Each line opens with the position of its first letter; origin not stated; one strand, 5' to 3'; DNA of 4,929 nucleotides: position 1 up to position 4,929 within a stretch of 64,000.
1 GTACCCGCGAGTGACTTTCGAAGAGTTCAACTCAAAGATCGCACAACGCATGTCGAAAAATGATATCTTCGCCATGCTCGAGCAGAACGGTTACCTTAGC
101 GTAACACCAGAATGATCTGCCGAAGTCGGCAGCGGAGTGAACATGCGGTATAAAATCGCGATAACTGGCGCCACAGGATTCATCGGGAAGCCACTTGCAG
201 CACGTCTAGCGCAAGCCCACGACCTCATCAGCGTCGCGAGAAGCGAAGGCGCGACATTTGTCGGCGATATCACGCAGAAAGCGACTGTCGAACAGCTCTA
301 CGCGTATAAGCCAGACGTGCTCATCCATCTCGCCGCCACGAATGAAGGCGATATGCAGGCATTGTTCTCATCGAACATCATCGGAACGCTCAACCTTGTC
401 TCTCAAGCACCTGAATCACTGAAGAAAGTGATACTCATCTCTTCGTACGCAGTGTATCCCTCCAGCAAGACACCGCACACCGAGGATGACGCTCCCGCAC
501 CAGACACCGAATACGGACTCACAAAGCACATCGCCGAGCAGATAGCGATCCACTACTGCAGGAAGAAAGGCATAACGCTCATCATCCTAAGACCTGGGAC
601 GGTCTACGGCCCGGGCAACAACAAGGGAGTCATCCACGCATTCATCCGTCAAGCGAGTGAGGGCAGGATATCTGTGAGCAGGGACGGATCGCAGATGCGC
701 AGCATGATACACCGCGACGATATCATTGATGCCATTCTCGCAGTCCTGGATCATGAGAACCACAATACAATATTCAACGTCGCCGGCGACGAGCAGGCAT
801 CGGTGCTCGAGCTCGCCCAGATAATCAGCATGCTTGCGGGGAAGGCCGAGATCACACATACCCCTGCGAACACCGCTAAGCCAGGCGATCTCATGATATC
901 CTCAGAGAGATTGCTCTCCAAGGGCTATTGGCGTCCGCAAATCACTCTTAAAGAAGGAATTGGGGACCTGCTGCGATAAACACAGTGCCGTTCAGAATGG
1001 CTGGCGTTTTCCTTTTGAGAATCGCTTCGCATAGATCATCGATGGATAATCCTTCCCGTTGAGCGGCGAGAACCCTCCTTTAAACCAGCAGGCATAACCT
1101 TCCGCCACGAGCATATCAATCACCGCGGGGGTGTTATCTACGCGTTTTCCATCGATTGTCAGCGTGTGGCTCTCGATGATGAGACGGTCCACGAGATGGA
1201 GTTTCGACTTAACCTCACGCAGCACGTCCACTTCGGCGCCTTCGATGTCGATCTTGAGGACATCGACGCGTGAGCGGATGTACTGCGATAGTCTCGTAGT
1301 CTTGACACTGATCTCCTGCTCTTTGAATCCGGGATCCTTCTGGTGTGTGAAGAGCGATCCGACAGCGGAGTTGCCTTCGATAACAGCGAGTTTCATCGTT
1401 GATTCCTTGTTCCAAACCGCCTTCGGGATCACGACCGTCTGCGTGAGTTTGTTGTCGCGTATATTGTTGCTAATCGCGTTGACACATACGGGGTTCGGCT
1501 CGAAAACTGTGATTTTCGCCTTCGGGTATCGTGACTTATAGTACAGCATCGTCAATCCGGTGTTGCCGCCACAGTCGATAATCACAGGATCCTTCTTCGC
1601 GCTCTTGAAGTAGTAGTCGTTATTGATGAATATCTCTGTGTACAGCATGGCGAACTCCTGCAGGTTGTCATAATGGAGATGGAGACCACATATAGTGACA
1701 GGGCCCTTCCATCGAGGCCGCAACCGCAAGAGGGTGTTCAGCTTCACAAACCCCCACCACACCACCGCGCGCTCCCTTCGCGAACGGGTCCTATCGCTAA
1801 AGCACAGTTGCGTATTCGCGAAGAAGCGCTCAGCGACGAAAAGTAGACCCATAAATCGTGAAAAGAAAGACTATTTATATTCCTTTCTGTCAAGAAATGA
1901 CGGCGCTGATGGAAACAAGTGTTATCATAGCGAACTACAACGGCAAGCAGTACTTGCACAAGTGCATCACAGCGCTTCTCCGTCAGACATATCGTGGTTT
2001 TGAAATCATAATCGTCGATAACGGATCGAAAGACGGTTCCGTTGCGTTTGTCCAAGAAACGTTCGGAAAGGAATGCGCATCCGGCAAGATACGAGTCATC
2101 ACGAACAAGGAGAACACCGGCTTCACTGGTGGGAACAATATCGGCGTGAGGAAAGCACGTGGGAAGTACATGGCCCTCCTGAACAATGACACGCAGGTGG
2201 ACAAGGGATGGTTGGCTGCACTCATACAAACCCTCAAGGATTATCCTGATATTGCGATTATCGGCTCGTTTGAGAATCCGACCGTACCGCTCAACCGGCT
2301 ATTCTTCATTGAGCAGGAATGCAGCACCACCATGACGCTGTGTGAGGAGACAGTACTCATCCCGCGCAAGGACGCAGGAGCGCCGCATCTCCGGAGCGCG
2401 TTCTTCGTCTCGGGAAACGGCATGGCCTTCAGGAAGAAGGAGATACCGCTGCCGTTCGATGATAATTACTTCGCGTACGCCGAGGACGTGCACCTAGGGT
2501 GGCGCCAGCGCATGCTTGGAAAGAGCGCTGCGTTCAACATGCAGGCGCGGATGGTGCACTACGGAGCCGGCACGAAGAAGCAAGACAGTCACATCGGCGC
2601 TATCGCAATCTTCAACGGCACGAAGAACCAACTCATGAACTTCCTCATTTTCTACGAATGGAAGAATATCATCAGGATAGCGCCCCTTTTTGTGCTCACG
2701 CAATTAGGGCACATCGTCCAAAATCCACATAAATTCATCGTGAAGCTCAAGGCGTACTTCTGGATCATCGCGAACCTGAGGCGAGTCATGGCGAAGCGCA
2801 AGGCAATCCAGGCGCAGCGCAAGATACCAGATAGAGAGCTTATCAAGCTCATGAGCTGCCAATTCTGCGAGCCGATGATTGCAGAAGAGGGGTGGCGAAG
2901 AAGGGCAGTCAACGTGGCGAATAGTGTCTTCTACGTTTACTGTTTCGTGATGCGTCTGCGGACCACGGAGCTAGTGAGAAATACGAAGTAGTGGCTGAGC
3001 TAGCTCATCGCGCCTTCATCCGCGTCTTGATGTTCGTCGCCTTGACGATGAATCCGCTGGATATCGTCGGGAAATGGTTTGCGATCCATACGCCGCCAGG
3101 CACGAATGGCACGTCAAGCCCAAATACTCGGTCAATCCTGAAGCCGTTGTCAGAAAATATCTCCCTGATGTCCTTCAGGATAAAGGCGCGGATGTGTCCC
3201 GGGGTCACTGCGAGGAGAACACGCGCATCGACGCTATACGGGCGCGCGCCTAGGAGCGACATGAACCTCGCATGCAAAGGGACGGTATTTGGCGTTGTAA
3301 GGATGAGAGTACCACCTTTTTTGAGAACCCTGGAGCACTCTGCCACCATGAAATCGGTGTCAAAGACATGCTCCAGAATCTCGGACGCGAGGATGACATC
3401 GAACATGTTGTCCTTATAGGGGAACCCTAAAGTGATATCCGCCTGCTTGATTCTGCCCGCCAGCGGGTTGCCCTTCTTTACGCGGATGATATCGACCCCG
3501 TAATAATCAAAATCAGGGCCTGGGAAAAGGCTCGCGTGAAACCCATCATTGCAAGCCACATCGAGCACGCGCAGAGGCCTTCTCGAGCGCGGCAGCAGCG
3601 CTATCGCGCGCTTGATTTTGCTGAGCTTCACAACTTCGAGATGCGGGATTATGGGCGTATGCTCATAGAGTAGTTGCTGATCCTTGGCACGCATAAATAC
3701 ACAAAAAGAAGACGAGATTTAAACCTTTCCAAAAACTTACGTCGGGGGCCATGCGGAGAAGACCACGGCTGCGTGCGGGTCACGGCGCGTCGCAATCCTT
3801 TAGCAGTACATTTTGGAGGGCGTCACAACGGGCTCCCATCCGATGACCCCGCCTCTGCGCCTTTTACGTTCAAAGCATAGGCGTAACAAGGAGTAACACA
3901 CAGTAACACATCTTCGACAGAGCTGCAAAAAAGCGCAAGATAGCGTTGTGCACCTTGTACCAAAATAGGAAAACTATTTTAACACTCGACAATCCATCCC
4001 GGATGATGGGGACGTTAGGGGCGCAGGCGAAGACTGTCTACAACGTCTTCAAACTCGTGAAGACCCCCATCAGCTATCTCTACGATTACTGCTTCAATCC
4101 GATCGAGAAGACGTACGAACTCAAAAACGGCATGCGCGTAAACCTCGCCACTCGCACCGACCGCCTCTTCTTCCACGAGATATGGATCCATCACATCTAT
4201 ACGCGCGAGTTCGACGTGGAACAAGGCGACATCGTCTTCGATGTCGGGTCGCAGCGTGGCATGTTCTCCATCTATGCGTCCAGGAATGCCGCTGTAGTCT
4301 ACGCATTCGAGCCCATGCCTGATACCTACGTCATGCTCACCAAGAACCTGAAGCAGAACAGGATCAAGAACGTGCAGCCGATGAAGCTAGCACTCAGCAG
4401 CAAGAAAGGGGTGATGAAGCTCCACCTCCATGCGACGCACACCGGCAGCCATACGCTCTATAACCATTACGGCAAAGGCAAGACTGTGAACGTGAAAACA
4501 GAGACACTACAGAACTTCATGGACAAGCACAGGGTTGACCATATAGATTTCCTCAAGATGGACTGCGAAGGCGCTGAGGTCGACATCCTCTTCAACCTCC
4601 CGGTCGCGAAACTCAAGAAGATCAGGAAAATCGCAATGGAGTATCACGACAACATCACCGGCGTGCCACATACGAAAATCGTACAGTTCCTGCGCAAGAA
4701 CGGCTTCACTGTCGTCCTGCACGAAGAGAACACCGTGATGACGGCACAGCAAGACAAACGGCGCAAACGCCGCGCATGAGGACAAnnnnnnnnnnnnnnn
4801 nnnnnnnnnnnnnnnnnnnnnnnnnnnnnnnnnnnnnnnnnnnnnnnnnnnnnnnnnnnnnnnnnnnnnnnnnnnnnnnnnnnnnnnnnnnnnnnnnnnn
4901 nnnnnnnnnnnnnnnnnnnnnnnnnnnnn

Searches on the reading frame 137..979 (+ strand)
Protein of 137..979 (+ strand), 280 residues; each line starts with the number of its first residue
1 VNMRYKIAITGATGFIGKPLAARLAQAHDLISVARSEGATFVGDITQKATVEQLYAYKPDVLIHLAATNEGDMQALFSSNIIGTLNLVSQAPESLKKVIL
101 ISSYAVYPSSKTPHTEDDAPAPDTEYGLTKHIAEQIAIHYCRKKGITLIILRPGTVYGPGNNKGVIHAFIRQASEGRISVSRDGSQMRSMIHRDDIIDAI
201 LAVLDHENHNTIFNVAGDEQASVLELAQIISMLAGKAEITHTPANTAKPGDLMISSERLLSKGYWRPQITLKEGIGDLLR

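Call 51: search_protein_families(library=pfam, proteins=[window:137-979:+], max_evalue=0.01)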
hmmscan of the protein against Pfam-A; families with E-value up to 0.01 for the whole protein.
window:137-979:+ (280 aa): 7 families
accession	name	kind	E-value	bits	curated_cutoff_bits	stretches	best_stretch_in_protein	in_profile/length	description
PF01370.27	Epimerase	-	6.4e-43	147.3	20.9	1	7-216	1-240/240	NAD dependent epimerase/dehydratase family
PF04321.23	RmlD_sub_bind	-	4.1e-23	82.3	27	1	6-246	2-243/287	RmlD substrate binding domain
PF16363.11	GDP_Man_Dehyd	-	5.4e-19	69.2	27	1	9-236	2-268/332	GDP-mannose 4,6 dehydratase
PF07993.18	NAD_binding_4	-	8e-15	55.1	20.1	1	50-168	81-218/258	Male sterility protein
PF02719.21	Polysacc_synt_2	-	7.7e-14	52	20.2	1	38-239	56-252/293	Polysaccharide biosynthesis protein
PF01073.25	3Beta_HSD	-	3e-10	40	22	1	9-199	2-224/280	3-beta hydroxysteroid dehydrogenase/isomerase family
PF13460.12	NAD_binding_10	-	1.4e-07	32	27.2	1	11-206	1-183/184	NAD(P)H-binding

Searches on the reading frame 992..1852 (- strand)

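Call 51: search_protein_families(library=pfam, proteins=[window:992-1852:-], max_evalue=0.01)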
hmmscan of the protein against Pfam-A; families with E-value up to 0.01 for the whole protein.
window:992-1852:- (286 aa): 3 families
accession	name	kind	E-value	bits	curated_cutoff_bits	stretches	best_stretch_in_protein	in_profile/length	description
PF05050.19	Methyltransf_21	-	1.8e-14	54.6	22.7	1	93-253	1-171/173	Methyltransferase FkbM domain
PF05575.17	V_cholerae_RfbT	-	6.3e-05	22.8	27.9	1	82-214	74-210/286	Vibrio cholerae RfbT protein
PF05175.20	MTS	-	0.0042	17.2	23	1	88-158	32-102/170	Methyltransferase small domain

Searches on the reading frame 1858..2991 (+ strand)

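Call 33: search_protein_families(library=pfam, proteins=[window:1858-2991:+], max_evalue=0.001)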
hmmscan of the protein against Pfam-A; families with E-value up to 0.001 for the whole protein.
window:1858-2991:+ (377 aa): 2 families
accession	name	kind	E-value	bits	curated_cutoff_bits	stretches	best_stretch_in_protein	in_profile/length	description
PF00535.33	Glycos_transf_2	-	1.9e-32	113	23.3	1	21-142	1-119/168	Glycosyl transferase family 2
PF13641.12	Glyco_tranf_2_3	-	4.1e-16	60.1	27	1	20-235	3-212/230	Glycosyltransferase like family 2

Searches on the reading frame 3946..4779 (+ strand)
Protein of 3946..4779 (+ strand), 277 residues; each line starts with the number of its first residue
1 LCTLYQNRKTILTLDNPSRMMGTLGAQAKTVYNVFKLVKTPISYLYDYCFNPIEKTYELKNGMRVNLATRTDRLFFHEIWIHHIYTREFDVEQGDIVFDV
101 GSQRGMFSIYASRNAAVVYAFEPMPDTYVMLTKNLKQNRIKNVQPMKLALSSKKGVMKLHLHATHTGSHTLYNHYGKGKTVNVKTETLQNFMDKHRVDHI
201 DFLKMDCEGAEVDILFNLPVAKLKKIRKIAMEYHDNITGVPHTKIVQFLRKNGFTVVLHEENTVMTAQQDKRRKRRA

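Call 51: search_protein_families(library=pfam, proteins=[window:3946-4779:+], max_evalue=0.01)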
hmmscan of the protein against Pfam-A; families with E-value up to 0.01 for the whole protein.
window:3946-4779:+ (277 aa): 3 families
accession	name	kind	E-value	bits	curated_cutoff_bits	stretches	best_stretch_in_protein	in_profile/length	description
PF05050.19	Methyltransf_21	-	3.3e-17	63.6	22.7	1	99-255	1-172/173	Methyltransferase FkbM domain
PF02475.24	TRM5-TYW2_MTfase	-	0.00023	21.6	28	1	88-143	31-88/164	TRM5/TYW2 methyltransferase domain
PF03642.18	MAP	-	0.0079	16.9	24.3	0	139-189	27-78/88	MAP domain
